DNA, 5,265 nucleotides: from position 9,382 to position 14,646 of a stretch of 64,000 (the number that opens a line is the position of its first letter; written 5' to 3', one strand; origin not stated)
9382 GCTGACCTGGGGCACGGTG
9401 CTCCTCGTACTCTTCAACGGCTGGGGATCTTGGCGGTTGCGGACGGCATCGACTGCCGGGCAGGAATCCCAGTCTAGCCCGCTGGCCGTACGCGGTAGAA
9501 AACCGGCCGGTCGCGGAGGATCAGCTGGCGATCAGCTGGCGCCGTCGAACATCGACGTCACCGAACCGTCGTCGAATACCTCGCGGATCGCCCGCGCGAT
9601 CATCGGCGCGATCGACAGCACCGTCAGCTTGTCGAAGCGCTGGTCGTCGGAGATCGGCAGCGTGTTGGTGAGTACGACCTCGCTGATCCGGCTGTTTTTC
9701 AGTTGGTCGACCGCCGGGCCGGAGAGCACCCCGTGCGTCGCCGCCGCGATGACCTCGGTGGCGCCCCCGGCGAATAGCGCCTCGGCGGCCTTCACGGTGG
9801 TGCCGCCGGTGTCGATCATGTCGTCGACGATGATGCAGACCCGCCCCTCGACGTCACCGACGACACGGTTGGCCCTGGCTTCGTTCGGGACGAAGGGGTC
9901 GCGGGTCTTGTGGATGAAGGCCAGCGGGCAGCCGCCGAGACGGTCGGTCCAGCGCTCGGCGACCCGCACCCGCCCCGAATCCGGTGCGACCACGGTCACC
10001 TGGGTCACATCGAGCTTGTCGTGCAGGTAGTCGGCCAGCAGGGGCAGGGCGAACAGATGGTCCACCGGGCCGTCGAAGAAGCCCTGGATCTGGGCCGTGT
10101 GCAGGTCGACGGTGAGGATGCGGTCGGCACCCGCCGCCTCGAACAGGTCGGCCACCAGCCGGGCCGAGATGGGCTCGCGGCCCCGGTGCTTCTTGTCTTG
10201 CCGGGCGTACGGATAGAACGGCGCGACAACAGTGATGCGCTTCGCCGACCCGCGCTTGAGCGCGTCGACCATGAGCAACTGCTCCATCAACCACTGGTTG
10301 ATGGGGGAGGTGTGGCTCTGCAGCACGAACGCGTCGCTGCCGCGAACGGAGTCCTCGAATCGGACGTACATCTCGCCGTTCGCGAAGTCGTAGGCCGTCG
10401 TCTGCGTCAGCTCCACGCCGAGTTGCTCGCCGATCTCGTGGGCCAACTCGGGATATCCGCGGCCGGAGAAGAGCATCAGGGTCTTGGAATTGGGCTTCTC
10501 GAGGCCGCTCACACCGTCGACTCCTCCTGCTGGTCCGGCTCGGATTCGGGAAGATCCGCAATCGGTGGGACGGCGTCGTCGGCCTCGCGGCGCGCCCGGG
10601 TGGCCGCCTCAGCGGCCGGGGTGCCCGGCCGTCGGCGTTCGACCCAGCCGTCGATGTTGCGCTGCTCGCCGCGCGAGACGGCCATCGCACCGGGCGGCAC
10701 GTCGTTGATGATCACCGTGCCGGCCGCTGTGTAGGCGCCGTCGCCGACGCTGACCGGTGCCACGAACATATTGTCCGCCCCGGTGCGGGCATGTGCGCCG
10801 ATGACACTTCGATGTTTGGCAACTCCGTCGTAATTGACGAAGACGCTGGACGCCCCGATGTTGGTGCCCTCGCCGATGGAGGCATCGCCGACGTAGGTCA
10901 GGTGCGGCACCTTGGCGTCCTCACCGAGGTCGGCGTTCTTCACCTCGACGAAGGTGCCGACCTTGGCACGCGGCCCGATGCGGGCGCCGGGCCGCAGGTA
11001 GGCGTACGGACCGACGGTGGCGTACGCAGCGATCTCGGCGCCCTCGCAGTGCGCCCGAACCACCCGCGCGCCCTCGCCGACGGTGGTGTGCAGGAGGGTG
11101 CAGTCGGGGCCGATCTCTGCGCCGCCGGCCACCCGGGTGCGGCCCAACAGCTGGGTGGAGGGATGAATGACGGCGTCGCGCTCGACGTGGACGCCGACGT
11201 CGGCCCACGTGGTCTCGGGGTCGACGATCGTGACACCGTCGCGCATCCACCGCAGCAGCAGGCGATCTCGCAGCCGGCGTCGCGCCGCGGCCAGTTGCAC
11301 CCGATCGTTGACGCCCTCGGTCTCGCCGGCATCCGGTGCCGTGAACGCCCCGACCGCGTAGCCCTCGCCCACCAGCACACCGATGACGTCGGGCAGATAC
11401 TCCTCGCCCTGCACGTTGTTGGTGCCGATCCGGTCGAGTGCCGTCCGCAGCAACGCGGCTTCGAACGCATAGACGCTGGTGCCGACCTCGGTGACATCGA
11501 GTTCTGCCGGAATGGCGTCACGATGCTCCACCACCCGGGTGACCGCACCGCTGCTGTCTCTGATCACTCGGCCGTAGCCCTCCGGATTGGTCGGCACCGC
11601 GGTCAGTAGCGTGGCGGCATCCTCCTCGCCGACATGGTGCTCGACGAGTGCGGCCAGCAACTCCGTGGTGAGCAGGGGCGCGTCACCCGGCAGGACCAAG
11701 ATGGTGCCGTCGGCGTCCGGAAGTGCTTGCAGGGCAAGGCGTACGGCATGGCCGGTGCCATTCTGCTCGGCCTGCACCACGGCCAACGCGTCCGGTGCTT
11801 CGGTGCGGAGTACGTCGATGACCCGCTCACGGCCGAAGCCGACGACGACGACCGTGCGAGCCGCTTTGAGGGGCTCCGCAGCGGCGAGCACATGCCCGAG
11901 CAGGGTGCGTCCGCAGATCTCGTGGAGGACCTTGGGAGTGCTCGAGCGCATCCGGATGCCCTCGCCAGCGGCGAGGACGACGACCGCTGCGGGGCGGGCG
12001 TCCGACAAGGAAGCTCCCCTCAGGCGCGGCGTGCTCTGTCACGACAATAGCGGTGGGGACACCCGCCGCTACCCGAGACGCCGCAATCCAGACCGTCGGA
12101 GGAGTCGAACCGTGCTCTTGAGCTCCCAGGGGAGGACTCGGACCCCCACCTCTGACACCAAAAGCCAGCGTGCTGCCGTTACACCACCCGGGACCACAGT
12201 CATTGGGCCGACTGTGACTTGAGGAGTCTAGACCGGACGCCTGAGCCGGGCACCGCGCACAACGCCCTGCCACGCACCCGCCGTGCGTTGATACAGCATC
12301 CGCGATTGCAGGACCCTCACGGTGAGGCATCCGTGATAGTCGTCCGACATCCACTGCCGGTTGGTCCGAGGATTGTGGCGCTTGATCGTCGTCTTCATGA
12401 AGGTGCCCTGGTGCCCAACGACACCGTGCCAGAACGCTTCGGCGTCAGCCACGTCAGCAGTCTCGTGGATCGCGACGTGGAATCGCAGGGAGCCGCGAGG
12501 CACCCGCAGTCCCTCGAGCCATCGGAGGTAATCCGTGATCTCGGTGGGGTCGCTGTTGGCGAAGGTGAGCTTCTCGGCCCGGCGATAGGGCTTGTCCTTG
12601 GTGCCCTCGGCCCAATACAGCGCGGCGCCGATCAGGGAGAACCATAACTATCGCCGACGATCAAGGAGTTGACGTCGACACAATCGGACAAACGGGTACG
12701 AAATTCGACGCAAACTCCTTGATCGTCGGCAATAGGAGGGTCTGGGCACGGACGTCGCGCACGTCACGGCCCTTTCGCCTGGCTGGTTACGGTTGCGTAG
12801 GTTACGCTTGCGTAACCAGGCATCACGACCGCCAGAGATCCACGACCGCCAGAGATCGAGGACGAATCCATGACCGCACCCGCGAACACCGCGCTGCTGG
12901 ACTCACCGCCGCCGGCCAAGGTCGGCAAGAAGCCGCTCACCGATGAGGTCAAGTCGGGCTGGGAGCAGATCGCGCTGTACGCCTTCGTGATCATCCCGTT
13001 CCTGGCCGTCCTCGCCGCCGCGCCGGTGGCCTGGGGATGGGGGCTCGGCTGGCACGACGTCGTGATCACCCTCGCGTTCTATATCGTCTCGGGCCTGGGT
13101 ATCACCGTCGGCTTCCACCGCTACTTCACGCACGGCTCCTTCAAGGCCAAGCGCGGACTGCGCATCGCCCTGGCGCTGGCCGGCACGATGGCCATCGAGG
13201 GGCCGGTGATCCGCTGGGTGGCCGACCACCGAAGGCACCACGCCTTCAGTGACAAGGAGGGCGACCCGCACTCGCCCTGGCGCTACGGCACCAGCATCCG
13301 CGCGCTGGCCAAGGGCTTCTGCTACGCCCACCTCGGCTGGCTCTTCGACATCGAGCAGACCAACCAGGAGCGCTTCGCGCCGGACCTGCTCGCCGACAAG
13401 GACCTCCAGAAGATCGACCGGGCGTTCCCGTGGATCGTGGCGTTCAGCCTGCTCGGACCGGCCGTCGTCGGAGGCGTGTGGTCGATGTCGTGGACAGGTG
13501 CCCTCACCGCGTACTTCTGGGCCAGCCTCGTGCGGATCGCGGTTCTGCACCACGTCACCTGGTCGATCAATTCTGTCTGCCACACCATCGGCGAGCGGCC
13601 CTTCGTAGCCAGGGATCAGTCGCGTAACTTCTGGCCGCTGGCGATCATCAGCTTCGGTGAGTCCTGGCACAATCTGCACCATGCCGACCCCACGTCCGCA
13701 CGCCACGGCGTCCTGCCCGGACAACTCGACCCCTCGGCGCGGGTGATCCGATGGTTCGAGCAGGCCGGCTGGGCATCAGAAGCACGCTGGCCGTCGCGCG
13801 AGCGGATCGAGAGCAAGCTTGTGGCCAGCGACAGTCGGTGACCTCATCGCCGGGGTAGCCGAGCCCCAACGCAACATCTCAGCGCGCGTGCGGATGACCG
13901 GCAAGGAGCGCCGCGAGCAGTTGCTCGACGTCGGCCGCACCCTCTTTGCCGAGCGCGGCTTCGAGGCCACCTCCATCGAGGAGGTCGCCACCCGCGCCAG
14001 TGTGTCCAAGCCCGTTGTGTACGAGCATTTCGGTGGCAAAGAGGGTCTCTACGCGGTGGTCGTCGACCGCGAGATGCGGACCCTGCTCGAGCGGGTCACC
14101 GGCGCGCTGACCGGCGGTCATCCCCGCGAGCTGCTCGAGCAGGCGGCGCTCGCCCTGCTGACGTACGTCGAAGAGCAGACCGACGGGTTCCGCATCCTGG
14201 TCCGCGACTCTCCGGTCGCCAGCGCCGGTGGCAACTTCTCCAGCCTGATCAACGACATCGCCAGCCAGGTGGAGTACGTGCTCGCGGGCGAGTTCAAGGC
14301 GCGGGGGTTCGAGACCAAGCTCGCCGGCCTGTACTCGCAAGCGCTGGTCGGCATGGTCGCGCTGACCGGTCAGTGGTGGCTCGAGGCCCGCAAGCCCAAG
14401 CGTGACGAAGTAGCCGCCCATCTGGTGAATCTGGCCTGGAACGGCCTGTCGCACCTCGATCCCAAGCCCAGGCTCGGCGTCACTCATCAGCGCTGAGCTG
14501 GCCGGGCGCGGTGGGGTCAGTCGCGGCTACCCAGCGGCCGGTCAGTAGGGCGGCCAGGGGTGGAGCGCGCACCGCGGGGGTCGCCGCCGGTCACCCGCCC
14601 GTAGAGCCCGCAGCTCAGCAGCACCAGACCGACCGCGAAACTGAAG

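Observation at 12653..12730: Dispersed about 70-80 bp inverted-repeat element (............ ... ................) present at least twice in the window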

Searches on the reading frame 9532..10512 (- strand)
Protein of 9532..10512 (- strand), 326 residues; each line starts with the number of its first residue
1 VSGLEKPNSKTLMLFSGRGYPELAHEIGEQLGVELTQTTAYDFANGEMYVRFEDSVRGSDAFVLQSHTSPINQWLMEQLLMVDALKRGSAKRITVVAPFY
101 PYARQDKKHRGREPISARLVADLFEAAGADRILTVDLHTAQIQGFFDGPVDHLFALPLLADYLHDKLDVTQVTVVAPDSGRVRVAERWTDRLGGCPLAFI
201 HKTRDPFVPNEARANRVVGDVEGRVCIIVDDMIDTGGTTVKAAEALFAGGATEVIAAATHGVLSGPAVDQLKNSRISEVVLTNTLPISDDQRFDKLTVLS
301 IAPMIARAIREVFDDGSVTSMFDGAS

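Call 44: find_encoding_contigs(protein=window:9532-10512:-, flank=4000, max_places=6)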
Protein window:9532-10512:- (326 aa): no gene with exactly this product is on record in the collection.

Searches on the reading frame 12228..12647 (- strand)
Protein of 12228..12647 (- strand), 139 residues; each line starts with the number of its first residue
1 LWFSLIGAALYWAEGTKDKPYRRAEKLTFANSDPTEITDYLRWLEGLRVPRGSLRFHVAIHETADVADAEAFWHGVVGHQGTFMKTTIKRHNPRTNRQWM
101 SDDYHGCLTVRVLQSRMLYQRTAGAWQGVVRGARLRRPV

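Call 66: search_protein_families(library=pfam, proteins=[window:12228-12647:-], max_evalue=0.01)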
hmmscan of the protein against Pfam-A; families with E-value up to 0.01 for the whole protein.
window:12228-12647:- (139 aa): 0 families

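Call 67: search_protein_families(library=ncbifam, proteins=[window:12228-12647:-], max_evalue=1)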
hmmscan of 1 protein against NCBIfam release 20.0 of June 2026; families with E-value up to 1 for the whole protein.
window:12228-12647:- (139 aa): 0 families

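Call 89: find_homologous_proteins(query=window:12231-12647:-, max_evalue=0.00001)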
Query seq(139 aa) (139 aa): 70 proteins with E <= 0.00001 among 99 candidates.
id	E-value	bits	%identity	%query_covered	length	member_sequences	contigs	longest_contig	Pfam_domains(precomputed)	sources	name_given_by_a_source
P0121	1.4e-55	205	99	65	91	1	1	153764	-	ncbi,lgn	-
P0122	7.7e-41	157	59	94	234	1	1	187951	-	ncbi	ncbi:hypothetical protein ABZ769_11795 [Streptomyces olivoreticuli]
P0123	6.9e-40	154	59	96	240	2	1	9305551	PF13384.13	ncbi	ncbi:transcriptional regulator with XRE-family HTH domain [Streptomyces pseudovenezuelae]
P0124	9.4e-40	154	58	94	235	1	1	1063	PF13384.13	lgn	-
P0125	2.1e-39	153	58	94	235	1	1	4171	-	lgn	-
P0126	7.6e-39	151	56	93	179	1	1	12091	-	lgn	-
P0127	1.6e-38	150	57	93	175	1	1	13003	-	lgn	-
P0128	2.2e-38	149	57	92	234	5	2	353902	PF13384.13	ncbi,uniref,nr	ncbi:helix-turn-helix domain-containing protein [Streptomyces griseoviridis]|uniref:helix-turn-helix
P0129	1.4e-37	147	56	94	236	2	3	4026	-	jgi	jgi:transcriptional regulator with XRE-family HTH domain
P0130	2.9e-37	146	58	93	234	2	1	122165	PF13384.13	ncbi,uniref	ncbi:helix-turn-helix domain-containing protein [Streptomyces sp. NPDC005840]|uniref:helix-turn-heli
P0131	3.3e-37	146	57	91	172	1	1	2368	-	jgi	jgi:hypothetical protein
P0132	5.2e-37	145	55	93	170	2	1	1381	-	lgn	-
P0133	7.9e-37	144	53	95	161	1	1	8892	-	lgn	-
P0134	9.0e-37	144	53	95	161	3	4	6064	-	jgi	jgi:hypothetical protein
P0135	1.1e-35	141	54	91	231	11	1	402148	-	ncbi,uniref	ncbi:hypothetical protein ACIPQJ_18165 [Streptomyces sp. NPDC090082]|uniref:hypothetical protein n=1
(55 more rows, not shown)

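Call 95: find_encoding_contigs(protein=P0121, flank=2000, max_places=5)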
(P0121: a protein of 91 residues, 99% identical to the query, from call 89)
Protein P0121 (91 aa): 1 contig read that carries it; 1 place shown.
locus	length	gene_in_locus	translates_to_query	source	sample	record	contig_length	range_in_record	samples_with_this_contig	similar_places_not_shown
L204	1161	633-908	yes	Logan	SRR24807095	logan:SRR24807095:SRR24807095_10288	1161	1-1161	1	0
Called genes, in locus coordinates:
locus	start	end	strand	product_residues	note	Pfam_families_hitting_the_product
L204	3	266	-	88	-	?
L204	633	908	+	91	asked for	-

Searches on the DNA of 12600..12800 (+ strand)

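Call 18: search_rna_families(source=window, start=12600, end=12800, threshold=evalue, max_evalue=10)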
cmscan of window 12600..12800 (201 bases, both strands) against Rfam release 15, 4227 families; matches with E-value up to 10: 4.
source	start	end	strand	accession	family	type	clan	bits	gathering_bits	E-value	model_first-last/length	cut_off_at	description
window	12654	12730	-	RF03987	MIR6136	Gene; miRNA;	-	26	99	0.0074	1-105/105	no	MIR6136 microRNA precursor family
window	12654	12729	-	RF03404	mir-1298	Gene; miRNA;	-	18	70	0.33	1-104/104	no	mir-1298 microRNA precursor family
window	12654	12729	+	RF03404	mir-1298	Gene; miRNA;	-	16.3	70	0.96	1-104/104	no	mir-1298 microRNA precursor family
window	12654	12728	-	RF00787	mir-288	Gene; miRNA;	-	13.5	60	8.2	1-96/96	no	mir-288 microRNA precursor family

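Call 64: search_dna_similar(query=window:12650-12733:+, collection=plasmids, mode=distant, max_evalue=0.01, max_rows=25)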
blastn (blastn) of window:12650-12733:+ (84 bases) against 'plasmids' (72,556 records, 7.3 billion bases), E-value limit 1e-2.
No match.

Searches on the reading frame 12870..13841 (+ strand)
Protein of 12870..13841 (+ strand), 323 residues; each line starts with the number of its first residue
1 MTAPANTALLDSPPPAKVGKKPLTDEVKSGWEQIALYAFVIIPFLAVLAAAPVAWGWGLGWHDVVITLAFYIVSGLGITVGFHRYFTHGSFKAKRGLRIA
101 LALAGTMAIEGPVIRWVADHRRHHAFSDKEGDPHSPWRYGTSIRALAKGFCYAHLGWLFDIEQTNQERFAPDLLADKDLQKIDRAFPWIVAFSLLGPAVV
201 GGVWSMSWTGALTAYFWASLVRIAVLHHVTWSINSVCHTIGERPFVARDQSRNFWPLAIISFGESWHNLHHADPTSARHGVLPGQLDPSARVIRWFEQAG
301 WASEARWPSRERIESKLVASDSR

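Call 43: find_encoding_contigs(protein=window:12870-13841:+, flank=3000, max_places=6)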
Protein window:12870-13841:+ (323 aa): no gene with exactly this product is on record in the collection.

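Call 66: search_protein_families(library=pfam, proteins=[window:12870-13841:+], max_evalue=0.01)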
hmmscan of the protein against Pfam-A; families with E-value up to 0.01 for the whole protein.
window:12870-13841:+ (323 aa): 1 family
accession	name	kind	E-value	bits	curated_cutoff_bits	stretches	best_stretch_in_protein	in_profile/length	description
PF00487.30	FA_desaturase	-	5.6e-19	69.3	29.7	1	60-275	2-225/253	Fatty acid desaturase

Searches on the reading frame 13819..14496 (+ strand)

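Call 66: search_protein_families(library=pfam, proteins=[window:13819-14496:+], max_evalue=0.01)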
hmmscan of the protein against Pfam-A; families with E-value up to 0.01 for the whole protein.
window:13819-14496:+ (225 aa): 4 families
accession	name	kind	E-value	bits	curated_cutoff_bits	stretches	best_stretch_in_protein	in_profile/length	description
PF00440.29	TetR_N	-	2.9e-16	59.4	24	1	35-79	1-45/47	Bacterial regulatory proteins, tetR family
PF19344.4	TetR_C_32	-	2.1e-09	38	27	1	103-213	13-130/139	Tetracyclin repressor-like, C-terminal domain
PF21943.1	TetR_C_46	-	1.9e-08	34.9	27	1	102-208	1-108/109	Tetracyclin repressor-like, C-terminal domain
PF17932.6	TetR_C_24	-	0.00084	20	26.4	1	100-210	2-114/114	Tetracyclin repressor-like, C-terminal domain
